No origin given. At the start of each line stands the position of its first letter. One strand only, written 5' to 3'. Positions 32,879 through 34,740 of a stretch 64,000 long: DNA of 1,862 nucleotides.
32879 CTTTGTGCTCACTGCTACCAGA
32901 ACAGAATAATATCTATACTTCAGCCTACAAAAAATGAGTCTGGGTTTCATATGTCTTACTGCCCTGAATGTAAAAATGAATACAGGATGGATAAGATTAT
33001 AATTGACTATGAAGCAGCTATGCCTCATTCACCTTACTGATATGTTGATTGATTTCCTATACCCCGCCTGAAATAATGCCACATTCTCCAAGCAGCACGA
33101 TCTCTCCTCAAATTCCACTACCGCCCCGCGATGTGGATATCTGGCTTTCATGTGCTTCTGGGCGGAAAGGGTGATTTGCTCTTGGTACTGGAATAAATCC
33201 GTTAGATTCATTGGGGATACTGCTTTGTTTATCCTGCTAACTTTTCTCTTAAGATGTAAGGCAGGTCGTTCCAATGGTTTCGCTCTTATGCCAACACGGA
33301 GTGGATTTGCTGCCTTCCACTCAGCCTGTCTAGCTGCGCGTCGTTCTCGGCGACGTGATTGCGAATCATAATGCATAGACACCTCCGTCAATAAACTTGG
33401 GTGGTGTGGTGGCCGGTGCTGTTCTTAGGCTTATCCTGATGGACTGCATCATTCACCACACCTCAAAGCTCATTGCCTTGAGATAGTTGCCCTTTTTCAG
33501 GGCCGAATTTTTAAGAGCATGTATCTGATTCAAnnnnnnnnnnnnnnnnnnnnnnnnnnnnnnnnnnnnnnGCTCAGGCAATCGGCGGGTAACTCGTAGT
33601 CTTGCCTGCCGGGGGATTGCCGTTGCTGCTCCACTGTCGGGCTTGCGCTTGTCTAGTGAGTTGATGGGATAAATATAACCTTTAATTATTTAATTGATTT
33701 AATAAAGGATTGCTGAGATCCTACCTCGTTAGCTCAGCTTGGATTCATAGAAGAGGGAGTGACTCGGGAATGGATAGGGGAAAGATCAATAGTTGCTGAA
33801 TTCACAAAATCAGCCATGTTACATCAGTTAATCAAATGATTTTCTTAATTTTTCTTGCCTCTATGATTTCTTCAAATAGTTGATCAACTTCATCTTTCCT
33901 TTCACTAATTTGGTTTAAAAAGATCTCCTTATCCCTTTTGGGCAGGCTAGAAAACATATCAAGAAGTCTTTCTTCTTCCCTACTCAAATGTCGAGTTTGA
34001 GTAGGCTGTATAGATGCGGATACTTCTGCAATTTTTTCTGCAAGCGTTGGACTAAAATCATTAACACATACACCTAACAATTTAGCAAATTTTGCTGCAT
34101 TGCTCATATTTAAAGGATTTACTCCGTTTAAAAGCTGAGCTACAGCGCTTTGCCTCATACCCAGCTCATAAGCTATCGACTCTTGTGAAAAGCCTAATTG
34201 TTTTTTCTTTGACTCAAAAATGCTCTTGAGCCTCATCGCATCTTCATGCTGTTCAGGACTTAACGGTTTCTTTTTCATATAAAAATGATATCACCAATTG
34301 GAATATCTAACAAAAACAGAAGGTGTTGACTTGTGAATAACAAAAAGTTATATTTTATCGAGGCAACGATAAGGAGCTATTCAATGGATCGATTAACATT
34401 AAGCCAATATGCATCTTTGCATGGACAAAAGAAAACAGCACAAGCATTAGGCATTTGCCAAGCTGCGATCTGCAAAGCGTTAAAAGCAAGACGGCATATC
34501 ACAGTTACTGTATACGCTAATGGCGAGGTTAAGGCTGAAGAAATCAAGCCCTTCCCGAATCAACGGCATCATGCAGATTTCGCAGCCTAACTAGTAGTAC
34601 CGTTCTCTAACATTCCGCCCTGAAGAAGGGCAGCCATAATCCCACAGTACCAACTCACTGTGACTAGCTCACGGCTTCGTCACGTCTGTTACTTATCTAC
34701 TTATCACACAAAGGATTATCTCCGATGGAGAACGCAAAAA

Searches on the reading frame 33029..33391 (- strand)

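Call 55: search_protein_families(library=pfam, proteins=[window:33029-33391:-], max_evalue=0.01)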
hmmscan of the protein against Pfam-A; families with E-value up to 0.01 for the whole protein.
window:33029-33391:- (120 aa): 2 families
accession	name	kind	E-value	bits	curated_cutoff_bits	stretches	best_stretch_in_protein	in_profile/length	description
PF11438.13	N36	-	1.7e-15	56.8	25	1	9-43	1-35/35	36-mer N-terminal peptide of the N protein (N36)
PF25694.1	N_peptide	-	3.4e-06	27.9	27.9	1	10-117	15-97/100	Transcriptional antitermination N peptide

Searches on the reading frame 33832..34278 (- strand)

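Call 55: search_protein_families(library=pfam, proteins=[window:33832-34278:-], max_evalue=0.01)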
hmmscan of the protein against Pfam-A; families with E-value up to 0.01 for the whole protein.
window:33832-34278:- (148 aa): 4 families
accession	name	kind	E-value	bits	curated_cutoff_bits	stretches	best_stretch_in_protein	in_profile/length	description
PF01381.28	HTH_3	-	8.7e-08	32.5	23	1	26-70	6-50/55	Helix-turn-helix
PF08281.18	Sigma70_r4_2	-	0.0011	19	25.7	0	28-50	25-47/54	Sigma-70, region 4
PF01895.24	PhoU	-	0.0031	18.3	23.5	1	103-141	10-47/89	PhoU domain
PF13560.12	HTH_31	-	0.0065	17.2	27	0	26-70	11-56/64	Helix-turn-helix domain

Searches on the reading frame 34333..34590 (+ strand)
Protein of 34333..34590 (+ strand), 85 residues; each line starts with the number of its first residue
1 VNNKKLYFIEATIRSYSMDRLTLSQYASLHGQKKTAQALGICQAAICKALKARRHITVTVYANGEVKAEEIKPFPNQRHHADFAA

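Call 55: search_protein_families(library=pfam, proteins=[window:34333-34590:+], max_evalue=0.01)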
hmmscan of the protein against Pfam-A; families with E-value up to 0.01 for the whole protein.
window:34333-34590:+ (85 aa): 1 family
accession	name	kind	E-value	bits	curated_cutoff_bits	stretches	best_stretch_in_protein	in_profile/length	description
PF09048.16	Cro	-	1.4e-22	79.9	32.7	1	18-75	1-58/59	Cro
